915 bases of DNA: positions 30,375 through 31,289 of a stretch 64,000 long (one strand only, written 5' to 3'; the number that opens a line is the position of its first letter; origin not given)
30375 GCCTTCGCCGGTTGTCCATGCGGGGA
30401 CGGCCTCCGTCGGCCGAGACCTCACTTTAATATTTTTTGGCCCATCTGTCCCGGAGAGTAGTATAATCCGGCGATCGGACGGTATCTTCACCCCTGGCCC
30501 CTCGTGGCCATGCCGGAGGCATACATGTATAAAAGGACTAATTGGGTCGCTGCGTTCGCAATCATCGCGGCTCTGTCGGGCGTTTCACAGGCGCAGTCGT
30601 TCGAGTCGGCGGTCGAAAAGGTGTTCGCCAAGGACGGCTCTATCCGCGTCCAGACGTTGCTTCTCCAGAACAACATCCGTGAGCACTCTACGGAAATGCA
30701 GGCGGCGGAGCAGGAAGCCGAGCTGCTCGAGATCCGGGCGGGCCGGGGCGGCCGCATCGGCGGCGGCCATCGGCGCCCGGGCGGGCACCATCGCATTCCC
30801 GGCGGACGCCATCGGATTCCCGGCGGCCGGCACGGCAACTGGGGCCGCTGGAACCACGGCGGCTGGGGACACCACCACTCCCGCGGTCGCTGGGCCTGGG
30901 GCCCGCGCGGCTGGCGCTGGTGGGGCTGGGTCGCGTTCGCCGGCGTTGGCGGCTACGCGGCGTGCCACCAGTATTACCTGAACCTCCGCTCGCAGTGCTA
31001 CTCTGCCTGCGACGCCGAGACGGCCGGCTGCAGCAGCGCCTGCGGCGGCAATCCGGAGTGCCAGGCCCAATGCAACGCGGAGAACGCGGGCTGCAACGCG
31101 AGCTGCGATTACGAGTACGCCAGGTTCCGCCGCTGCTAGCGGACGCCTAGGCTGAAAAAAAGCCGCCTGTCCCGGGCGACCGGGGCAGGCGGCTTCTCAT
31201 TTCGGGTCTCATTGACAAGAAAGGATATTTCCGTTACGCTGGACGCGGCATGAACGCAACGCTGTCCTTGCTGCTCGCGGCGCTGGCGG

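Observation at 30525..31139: Secreted His/Trp/Arg/Gly low-complexity protein with a periodic Cys-rich C-terminal module, divergent from a stand-alone PilZ gene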

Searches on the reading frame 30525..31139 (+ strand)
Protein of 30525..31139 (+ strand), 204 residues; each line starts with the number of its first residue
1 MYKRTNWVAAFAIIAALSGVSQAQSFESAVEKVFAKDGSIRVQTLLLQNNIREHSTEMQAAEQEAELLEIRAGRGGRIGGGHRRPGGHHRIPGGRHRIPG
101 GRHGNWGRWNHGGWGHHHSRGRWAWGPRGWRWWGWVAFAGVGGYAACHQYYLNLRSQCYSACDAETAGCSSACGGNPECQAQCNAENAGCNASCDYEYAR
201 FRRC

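Call 4: search_protein_families(library=pfam, proteins=[window:30525-31139:+], max_evalue=1)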
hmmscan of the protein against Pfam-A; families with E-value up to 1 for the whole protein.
window:30525-31139:+ (204 aa): 1 family
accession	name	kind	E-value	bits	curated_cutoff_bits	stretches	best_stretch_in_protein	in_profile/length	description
PF07172.16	GRP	-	0.085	13.9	30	1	46-118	18-88/90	Glycine rich protein family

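Call 6: find_homologous_proteins(query=window:30525-31136:+, max_evalue=0.01)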
Query window:30525-31136:+ (204 aa): 1 proteins with E <= 0.01 among 293 candidates.
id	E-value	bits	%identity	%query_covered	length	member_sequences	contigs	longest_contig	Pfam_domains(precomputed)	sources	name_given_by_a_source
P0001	3.3e-138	477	100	100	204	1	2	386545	-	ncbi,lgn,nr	ncbi:MAG: hypothetical protein HY078_12000 [Elusimicrobia bacterium]|nr:hypothetical protein [Elusim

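Call 15: search_protein_representatives(protein=window:30525-31136:+)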
Query: 204 residues. Proteins with E-value up to 0.001 (for the whole library): 22; up to 1e-10: 11; up to 1e-30: 1. The best 22 are listed.
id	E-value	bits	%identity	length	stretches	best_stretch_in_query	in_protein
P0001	1.0e-138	476.8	100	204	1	1-204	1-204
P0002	2.1e-28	115.9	42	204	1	7-201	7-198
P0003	5.6e-23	98.2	41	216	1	3-200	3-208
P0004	9.6e-21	90.9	36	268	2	85-198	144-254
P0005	4.2e-20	88.7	43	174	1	53-199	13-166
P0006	1.3e-14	70.8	40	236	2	73-199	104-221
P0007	1.5e-14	70.6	39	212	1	74-203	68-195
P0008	4.4e-14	69.1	36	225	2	79-200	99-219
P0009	3.4e-13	66.1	38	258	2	73-198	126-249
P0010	3.5e-12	62.8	39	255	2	79-202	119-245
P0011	2.8e-11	59.9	44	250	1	76-201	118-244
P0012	1.0e-09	54.7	36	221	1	8-199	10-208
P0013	2.4e-09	53.5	45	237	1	90-204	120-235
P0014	1.2e-08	51.3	36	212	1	7-204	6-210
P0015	1.9e-08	50.6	40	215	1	93-196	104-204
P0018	5.0e-07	46.0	41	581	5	64-103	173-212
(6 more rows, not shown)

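Call 16: find_encoding_contigs(protein=P0001, flank=3000, max_places=4)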
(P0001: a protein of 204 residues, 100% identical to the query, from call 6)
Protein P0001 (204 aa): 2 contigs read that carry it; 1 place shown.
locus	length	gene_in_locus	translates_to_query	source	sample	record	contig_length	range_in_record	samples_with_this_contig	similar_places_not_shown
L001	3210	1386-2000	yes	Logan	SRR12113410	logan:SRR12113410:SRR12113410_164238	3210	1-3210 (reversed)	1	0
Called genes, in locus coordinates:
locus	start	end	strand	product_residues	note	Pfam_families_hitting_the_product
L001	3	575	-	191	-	?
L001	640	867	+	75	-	-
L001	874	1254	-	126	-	PF07238:PilZ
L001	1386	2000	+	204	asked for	-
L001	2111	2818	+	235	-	-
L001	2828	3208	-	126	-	?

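Call 34: search_protein_families(library=pfam, alignment_id=A1, max_evalue=0.1)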
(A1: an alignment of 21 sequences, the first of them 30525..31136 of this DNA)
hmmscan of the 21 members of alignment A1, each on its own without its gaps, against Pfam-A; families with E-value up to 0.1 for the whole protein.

A. member 1, window:30525-31136:+ (204 aa): 1 family
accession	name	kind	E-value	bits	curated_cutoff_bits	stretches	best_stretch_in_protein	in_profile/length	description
PF07172.16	GRP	-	0.085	13.9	30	0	46-118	18-88/90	Glycine rich protein family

B. families by the number of members that match (of 21 scanned): 5 families
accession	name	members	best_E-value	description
PF07172.16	GRP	3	0.007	Glycine rich protein family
PF02095.21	Extensin_1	1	0.00083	Extensin-like protein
PF05974.18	DUF892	1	0.0058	Domain of unknown function (DUF892)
PF13624.11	SurA_N_3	1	0.025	SurA-like N-terminal domain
PF13256.11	DUF4047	1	0.076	Domain of unknown function (DUF4047)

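Call 39: search_protein_families(library=ncbifam, alignment_id=A1, max_evalue=0.1)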
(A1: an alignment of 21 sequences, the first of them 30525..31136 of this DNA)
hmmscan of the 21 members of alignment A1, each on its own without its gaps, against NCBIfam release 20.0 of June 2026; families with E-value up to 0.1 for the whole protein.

A. member 1, window:30525-31136:+ (204 aa): 0 families

B. families by the number of members that match (of 21 scanned): 7 families
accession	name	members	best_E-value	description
NF041443.1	DDRRRQL_YjdP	1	6.3e-05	DDRRRQL repeat protein YjdP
TIGR01622.1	SF-CC1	1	0.026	splicing factor, CC1-like family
NF037973.1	metallo_SslE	1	0.036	lipoprotein metalloprotease SslE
TIGR01573.1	cas2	1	0.048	CRISPR-associated endonuclease Cas2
NF049974.1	HGlSynHglS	1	0.061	2-oxoadipate dioxygenase/decarboxylase HglS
TIGR01293.1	Kv_beta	1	0.078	voltage-dependent potassium channel subunit beta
NF033845.1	MSCRAMM_ClfB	1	0.082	MSCRAMM family adhesin clumping factor ClfB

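Call 41: predict_structure(alignment_id=A1)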
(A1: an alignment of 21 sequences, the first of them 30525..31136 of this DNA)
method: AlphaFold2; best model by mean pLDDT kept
length: 204 residues; sequences in the alignment: 21
mean_pLDDT: 66.1   pTM: 0.41
mean pLDDT of the five models: 66.1, 64.8, 63.0, 62.9, 62.0
residues with pLDDT >= 90: 42; 70-90: 52; 50-70: 34; < 50: 76
segments of 3 or more residues with pLDDT < 50: 1-4, 6-8, 10-13, 16-22, 76-84, 86-133
pLDDT, mean of each block of 10 residues (from residue 1): 47 48 59 66 76 81 79 53 45 44 38 40 38 54 81 92 94 96 95 90 78
secondary structure, 60 per line:
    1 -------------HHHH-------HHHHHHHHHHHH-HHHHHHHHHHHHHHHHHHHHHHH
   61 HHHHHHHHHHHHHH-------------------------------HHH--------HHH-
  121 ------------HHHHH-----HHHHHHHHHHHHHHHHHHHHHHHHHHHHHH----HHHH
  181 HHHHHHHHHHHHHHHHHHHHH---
elements in order: H14-17 H25-36 H38-74 H133-137 H143-172 H177-201

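Call 43: fold_search(model_id=the predicted structure, library=pdb)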
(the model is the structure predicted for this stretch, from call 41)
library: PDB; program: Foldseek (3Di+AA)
matches with E <= 10: 28; with E <= 0.001: 0
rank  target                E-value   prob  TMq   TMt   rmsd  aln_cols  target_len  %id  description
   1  3fd9_B                3.8e+00  0.18  0.22  0.19   6.6        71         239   17  Crystal Structure of the transcriptional anti-activator ExsD from Pseudomonas aeruginosa (released 2009-06-23)
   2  4okv_F                4.6e+00  0.54  0.25  0.72   1.6        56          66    9  Crystal structure of anopheline anti-platelet protein with Fab antibody (released 2014-04-30)
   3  9itm_H                4.6e+00  0.16  0.24  0.54   3.3        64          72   17  Chloroflexus aurantiacus ATP synthase, state 1, focused refinement of FO (released 2025-03-19)
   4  9itt_H                4.9e+00  0.23  0.23  0.61   4.0        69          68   17  Chloroflexus aurantiacus ADP-bound ATP synthase, state 2 (released 2025-03-19)
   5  9itj_H                5.5e+00  0.14  0.24  0.53   3.1        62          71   18  Chloroflexus aurantiacus ATP synthase, state 1 (released 2025-03-19)
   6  5f7t_H                5.9e+00  0.16  0.21  0.30   3.4        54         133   17  TRIM5 B-box2 and coiled-coil chimera (released 2016-06-15)
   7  4aby_B                5.9e+00  0.12  0.20  0.12   7.9        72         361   14  Crystal structure of Deinococcus radiodurans RecN head domain (released 2012-12-12)
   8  9itt_I                6.2e+00  0.18  0.24  0.61   4.0        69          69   17  Chloroflexus aurantiacus ADP-bound ATP synthase, state 2 (released 2025-03-19)
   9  8s35_A                7.0e+00  0.13  0.25  0.16   5.5        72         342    8  DNA-bound Type IV-A3 CRISPR effector in complex with DinG helicase from K. pneumoniae (state I) (released 2024-11-06)
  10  9div_E                7.5e+00  0.18  0.26  0.38   3.9        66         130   18  The crystal structure of de novo designed ChuA binding protein C8 (released 2025-05-21)
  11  7njl_P                7.5e+00  0.13  0.25  0.52   4.7        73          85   12  Mycobacterium smegmatis ATP synthase state 1b (released 2021-10-27)
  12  7njo_O                7.5e+00  0.11  0.23  0.48   5.1        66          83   12  Mycobacterium smegmatis ATP synthase state 1e (released 2021-10-27)
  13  3tul_C                7.5e+00  0.07  0.18  0.25   5.1        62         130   10  Crystal structure of N-terminal region of Type III Secretion Major Translocator SipB (residues 82-226) (released 2012-02-15)
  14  5fl7_M                8.0e+00  0.18  0.23  0.57   2.5        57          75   10  Structure of the F1c10 complex from Yarrowia lipolytica ATP synthase (released 2016-06-29)
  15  8j57_1                8.0e+00  0.13  0.24  0.52   3.1        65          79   11  Cryo-EM structure of Mycobacterium tuberculosis ATP synthase Fo in complex with bedaquiline(BDQ) (released 2024-05-01)
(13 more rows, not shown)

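Call 47: list_cluster_members(proteins=[P0002, P0003, P0005, P0006, P0007, P0010, P0011, P0012, P0013, P0015])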
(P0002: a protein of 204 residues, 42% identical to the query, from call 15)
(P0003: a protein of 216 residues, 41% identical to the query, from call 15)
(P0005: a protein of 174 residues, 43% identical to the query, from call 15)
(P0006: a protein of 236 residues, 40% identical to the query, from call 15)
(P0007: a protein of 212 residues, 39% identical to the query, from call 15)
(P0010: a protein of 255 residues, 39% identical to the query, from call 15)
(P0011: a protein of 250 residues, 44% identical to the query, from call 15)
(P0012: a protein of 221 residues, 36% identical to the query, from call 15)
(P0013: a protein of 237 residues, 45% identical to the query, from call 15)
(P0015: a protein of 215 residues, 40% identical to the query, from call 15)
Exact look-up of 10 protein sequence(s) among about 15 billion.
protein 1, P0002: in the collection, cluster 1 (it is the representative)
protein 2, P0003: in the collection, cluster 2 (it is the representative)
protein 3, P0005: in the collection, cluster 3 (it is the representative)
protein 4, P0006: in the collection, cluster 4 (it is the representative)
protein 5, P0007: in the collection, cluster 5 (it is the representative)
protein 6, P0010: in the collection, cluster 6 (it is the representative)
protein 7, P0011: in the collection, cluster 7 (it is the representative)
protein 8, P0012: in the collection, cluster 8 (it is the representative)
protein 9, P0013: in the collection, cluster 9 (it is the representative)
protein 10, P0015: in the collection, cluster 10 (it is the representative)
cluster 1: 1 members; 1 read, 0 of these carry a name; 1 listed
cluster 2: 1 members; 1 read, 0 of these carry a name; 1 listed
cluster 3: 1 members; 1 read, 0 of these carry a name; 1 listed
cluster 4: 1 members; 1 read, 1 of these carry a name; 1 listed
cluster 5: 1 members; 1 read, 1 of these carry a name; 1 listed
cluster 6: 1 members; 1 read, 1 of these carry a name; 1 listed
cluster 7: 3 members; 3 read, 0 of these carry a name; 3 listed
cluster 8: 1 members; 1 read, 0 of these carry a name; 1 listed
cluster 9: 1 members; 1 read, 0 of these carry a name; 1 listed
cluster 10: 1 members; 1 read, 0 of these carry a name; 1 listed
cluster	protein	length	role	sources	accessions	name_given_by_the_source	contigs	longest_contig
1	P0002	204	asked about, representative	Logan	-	-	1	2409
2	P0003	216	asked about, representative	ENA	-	-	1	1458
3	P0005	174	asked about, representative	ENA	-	-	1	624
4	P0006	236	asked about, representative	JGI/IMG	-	hypothetical protein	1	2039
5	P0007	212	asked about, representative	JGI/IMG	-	hypothetical protein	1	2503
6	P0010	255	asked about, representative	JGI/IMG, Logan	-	hypothetical protein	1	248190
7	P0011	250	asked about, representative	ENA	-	-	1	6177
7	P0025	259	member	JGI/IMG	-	-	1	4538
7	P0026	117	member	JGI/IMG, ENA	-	-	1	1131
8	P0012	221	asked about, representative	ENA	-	-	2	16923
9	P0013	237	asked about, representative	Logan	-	-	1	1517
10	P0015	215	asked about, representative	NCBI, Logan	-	-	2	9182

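Call 49: find_encoding_contigs(protein=P0010, flank=6000, max_places=2)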
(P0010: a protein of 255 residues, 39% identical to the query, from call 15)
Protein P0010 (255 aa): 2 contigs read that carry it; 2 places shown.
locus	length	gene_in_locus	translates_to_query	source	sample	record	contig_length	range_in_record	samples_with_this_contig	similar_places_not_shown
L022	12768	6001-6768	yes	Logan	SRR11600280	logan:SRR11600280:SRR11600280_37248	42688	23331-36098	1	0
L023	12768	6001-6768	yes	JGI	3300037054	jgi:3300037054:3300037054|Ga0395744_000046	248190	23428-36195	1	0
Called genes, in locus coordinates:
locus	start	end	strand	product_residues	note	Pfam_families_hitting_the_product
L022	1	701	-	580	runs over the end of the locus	PF00005:ABC_tran, PF02463:SMC_N (faint), PF03193:RsgA_GTPase (faint), PF13175:AAA_15 (faint), PF13476:AAA_23 (faint), PF12848:ABC_tran_Xtn, PF00005:ABC_tran, PF16326:ABC_tran_CTD (weak), +2 more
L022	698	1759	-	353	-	PF00724:Oxidored_FMN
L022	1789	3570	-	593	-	-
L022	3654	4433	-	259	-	-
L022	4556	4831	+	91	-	-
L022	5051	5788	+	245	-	-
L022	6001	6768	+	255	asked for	-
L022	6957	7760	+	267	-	-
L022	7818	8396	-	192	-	-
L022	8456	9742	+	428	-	PF22807:TrAA12, PF07995:GSDH, PF22807:TrAA12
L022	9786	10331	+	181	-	-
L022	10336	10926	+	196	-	PF08857:ParBc_2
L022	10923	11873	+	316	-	PF03706:LPG_synthase_TM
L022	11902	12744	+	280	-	PF11412:DsbD_N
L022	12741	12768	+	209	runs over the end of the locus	PF00255:GSHPx (weak), PF00578:AhpC-TSA, PF08534:Redoxin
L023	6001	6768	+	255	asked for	-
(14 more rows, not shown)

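Call 50: find_encoding_contigs(protein=P0015, flank=6000, max_places=2)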
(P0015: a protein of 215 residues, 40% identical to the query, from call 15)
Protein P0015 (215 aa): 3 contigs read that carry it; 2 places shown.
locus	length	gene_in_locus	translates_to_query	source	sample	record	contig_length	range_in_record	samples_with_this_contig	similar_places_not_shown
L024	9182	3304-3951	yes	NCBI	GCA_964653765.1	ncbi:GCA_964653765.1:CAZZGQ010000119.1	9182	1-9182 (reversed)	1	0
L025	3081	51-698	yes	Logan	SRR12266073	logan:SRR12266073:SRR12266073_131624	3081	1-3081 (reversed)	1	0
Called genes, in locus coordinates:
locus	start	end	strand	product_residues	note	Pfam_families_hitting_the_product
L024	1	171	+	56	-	?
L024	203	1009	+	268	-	PF13489:Methyltransf_23, PF13847:Methyltransf_31 (weak), PF08241:Methyltransf_11, PF08242:Methyltransf_12 (weak), PF13649:Methyltransf_25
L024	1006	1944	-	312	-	PF00749:tRNA-synt_1c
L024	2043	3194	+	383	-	PF08240:ADH_N, PF00107:ADH_zinc_N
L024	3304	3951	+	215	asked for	-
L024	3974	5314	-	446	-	PF00144:Beta-lactamase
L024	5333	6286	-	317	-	-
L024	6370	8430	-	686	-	-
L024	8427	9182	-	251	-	?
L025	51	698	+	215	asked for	-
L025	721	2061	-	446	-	PF00144:Beta-lactamase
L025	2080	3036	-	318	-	-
